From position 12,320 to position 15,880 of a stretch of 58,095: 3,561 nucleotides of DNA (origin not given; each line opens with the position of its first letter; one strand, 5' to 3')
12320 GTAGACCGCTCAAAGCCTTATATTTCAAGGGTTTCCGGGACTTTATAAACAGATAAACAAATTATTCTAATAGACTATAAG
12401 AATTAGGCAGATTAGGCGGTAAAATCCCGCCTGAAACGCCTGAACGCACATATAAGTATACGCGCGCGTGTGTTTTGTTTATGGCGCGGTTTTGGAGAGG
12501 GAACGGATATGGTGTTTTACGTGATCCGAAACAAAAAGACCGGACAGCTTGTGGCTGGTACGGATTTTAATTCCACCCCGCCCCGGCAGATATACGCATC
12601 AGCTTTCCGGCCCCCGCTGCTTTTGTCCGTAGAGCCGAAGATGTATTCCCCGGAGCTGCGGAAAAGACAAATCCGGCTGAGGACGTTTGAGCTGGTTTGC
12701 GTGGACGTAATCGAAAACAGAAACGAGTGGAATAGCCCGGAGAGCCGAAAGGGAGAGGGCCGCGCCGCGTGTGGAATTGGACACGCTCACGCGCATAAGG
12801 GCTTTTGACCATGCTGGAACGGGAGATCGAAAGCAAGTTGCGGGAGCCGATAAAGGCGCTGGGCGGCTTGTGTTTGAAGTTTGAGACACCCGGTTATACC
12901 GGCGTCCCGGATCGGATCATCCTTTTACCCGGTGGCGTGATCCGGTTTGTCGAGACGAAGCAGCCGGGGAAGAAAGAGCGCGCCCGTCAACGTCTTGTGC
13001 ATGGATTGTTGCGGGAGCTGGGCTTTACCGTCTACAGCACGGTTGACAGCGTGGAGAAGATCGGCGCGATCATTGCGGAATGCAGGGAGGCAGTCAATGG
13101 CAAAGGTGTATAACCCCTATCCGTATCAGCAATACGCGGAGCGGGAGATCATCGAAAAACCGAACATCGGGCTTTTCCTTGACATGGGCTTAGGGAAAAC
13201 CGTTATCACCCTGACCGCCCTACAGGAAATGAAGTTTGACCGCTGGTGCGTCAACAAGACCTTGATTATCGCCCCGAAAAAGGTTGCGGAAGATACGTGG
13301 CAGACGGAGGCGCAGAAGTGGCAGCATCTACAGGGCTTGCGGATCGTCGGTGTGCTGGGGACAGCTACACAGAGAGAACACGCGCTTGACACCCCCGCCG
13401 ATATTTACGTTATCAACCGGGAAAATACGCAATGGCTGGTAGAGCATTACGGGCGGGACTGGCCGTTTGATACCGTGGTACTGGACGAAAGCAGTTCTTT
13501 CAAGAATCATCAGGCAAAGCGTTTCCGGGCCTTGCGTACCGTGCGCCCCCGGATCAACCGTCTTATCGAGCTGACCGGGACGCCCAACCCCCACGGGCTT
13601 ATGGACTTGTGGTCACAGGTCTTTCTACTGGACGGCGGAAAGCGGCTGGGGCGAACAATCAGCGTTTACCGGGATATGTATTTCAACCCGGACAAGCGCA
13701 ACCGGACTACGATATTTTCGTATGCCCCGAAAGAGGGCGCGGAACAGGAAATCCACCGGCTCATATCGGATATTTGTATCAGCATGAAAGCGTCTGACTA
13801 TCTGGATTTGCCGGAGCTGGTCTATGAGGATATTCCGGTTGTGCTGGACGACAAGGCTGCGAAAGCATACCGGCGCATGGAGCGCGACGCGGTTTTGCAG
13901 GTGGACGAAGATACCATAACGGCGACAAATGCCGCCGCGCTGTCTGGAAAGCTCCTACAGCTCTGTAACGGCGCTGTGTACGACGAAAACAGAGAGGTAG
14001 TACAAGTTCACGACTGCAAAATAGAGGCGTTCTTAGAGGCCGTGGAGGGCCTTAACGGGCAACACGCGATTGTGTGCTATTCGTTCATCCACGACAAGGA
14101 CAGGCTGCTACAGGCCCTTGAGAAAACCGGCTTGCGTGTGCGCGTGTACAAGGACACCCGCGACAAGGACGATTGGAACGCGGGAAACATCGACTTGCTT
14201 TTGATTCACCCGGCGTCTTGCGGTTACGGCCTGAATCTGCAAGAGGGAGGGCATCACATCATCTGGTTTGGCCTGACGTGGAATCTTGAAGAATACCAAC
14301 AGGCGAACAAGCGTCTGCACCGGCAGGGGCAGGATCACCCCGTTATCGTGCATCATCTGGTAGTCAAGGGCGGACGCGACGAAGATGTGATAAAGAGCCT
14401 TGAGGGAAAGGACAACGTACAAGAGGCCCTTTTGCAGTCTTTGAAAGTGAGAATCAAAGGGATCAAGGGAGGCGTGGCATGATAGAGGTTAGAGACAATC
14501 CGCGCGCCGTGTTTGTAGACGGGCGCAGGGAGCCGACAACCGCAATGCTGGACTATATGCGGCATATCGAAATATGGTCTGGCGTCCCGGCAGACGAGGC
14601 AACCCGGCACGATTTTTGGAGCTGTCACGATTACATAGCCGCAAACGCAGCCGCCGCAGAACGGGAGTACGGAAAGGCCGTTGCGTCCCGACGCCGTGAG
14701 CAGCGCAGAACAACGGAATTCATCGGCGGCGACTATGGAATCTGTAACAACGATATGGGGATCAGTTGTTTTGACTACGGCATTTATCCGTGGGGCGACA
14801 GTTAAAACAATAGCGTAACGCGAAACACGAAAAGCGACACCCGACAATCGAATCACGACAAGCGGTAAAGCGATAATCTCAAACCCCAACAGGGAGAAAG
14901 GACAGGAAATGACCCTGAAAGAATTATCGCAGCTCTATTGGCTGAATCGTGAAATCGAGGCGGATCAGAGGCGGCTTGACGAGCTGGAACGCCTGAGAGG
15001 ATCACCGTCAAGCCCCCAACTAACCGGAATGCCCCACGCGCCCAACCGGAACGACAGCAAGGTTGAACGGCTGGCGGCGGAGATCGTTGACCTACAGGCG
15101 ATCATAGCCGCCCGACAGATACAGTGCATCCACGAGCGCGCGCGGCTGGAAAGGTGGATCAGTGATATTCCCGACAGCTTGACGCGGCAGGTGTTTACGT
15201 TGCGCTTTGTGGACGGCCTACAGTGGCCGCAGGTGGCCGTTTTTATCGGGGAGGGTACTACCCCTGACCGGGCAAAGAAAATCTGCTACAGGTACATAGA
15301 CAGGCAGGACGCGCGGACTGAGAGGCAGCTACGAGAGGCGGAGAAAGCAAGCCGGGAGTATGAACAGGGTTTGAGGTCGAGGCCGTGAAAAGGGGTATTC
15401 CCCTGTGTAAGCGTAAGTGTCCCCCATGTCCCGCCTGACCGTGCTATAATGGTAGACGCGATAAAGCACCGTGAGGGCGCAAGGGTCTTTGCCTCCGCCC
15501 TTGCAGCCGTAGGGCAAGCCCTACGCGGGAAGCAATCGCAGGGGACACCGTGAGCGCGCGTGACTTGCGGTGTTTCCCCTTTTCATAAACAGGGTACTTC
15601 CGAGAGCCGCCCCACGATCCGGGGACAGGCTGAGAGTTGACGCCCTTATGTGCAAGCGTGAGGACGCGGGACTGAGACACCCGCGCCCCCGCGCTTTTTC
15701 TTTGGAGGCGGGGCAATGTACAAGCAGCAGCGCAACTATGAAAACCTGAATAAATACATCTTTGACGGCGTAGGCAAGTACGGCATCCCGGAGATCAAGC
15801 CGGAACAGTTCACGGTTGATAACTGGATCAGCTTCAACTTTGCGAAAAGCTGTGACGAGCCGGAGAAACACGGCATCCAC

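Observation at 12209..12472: Triplicated 240-270 bp iteron-rich composite element (copy A, after the primase gene)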

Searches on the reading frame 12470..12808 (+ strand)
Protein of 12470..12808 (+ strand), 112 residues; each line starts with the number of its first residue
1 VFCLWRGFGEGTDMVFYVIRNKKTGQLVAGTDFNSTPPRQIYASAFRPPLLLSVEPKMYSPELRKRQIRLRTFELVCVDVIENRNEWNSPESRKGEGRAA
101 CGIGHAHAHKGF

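Call 10: search_protein_families(library=pfam, proteins=[window:12470-12808:+], max_evalue=0.01)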
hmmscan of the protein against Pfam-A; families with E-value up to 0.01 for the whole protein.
window:12470-12808:+ (112 aa): 0 families

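Call 26: search_protein_families(library=phrogs, proteins=[window:12509-12808:+], max_evalue=0.001)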
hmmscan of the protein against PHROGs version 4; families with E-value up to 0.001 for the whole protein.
window:12509-12808:+ (99 aa): 1 family
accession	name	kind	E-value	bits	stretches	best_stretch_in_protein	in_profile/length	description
phrog_13414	-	unknown function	0.00027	21.8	1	2-28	2-28/70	-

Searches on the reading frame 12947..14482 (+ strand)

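Call 10: search_protein_families(library=pfam, proteins=[window:12947-14482:+], max_evalue=0.01)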
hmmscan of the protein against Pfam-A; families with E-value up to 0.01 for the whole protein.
window:12947-14482:+ (511 aa): 4 families
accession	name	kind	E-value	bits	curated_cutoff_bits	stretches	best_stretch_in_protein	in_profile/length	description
PF00176.29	SNF2-rel_dom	-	3.3e-20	72.8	24.9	1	76-330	22-272/290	SNF2-related domain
PF00270.35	DEAD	-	9.4e-06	25.9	26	1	59-214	2-161/167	DEAD/DEAH box helicase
PF04851.21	ResIII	-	4.5e-05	23.9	22.5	1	56-214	3-163/164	Type III restriction enzyme, res subunit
PF00271.37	Helicase_C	-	5.5e-05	23.8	23.5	1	359-461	3-110/110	Helicase conserved C-terminal domain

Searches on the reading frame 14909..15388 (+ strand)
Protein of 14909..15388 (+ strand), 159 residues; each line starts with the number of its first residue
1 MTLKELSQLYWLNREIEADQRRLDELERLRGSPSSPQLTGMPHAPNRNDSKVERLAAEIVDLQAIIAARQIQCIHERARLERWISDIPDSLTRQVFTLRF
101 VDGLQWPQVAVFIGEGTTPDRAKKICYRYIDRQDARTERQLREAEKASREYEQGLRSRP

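Call 10: search_protein_families(library=pfam, proteins=[window:14909-15388:+], max_evalue=0.01)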
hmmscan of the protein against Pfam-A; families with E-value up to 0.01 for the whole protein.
window:14909-15388:+ (159 aa): 0 families

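Call 26: search_protein_families(library=phrogs, proteins=[window:14909-15388:+], max_evalue=0.001)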
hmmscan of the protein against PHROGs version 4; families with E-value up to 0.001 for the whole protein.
window:14909-15388:+ (159 aa): 2 families
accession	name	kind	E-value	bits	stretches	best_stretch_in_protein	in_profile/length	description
phrog_36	-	transcription regulation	1.5e-15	58.4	1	3-111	57-163/220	transcriptional regulator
phrog_248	-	transcription regulation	6.2e-05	24.1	1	28-111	45-113/161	transcriptional activator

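Call 70: search_solved_structures(query=A3, max_evalue=1, show_alignments=2)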
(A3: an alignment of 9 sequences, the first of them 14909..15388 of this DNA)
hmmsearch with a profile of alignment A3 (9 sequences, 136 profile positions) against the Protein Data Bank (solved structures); distinct sequences matched with E-value up to 1: 11.
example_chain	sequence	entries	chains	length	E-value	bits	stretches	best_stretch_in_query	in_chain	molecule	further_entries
2wpr_A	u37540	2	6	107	0.062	16.4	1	6-87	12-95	TRIMERIC AUTOTRANSPORTER ADHESIN FRAGMENT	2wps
2yo3_A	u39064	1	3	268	0.18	14.9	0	6-69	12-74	GENERAL CONTROL PROTEIN GCN4, PUTATIVE INNER MEMBRANE PROTEIN, GENERAL CONTROL PROTEIN GCN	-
6nr8_4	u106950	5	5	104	0.19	14.8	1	6-66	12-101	Prefoldin subunit 4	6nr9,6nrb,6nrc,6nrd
7wu7_4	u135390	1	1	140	0.24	14.5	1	6-69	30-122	Prefoldin subunit 4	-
7a73_A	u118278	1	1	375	0.32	14.1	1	13-93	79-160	Alr5059 protein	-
2wpq_A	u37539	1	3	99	0.37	13.9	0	6-63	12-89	TRIMERIC AUTOTRANSPORTER ADHESIN FRAGMENT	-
7o92_A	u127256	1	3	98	0.46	13.6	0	6-67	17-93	hypothetical protein UY81_C0065G0003 residues 18-54 from Candidatus Giovannonibacteria bac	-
6gao_A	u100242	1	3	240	0.57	13.3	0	7-91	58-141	Outer capsid protein sigma-1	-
2yny_A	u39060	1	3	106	0.8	12.8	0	6-67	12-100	GENERAL CONTROL PROTEIN GCN4, PUTATIVE INNER MEMBRANE PROTEIN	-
3vep_D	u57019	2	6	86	0.8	12.8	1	89-132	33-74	Probable RNA polymerase sigma-D factor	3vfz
6gaj_A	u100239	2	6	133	0.84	12.8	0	7-84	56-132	Outer capsid protein sigma-1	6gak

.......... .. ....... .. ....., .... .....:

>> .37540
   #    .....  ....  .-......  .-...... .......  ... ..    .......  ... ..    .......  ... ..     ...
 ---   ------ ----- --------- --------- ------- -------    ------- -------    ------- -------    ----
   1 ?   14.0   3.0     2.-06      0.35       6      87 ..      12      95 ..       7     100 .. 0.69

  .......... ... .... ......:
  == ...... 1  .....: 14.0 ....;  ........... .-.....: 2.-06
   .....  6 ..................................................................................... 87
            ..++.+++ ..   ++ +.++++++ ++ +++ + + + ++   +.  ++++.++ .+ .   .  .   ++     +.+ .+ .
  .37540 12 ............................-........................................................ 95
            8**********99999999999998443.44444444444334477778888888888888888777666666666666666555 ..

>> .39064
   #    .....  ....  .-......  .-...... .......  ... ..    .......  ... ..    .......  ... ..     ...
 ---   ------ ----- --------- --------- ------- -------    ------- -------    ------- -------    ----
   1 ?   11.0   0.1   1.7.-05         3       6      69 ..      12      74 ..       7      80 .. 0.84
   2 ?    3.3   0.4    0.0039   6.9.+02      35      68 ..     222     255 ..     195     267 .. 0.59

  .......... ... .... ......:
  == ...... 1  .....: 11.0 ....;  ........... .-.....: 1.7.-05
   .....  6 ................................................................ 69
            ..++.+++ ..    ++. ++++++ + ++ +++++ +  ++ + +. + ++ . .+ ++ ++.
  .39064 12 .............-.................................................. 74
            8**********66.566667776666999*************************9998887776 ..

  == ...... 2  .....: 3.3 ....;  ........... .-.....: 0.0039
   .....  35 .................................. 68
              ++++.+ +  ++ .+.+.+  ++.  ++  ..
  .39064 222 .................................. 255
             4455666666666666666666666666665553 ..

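Call 71: search_protein_families(library=ncbifam, proteins=[window:14909-15388:+], max_evalue=0.1)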
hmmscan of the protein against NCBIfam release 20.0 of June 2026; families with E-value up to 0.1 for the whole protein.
window:14909-15388:+ (159 aa): 5 families
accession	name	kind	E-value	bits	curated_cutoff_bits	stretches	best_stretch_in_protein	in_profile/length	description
NF009166.1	PRK12513.1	equivalog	0.0033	17.1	206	1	60-115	112-166/193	RNA polymerase sigma factor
NF008888.0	PRK11922.1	equivalog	0.0088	15.7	204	1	26-113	94-174/231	RNA polymerase sigma factor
NF040764.1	CODH_ACS_al_bet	equivalog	0.02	13.1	800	1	55-132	84-154/705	acetyl-CoA decarbonylase/synthase complex subunit alpha/beta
NF003341.0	PRK04358.1-2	equivalog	0.029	13.8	353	1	124-153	97-126/224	hypothetical protein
NF007078.0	PRK09529.1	subfamily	0.087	10.9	809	1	64-131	96-159/710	bifunctional acetyl-CoA decarbonylase/synthase complex subunit alpha/beta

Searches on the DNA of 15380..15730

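Call 113: search_rna_families(source=window, start=15380, end=15730, threshold=evalue, max_evalue=1)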
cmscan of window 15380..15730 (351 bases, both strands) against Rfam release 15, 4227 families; matches with E-value up to 1: 0.
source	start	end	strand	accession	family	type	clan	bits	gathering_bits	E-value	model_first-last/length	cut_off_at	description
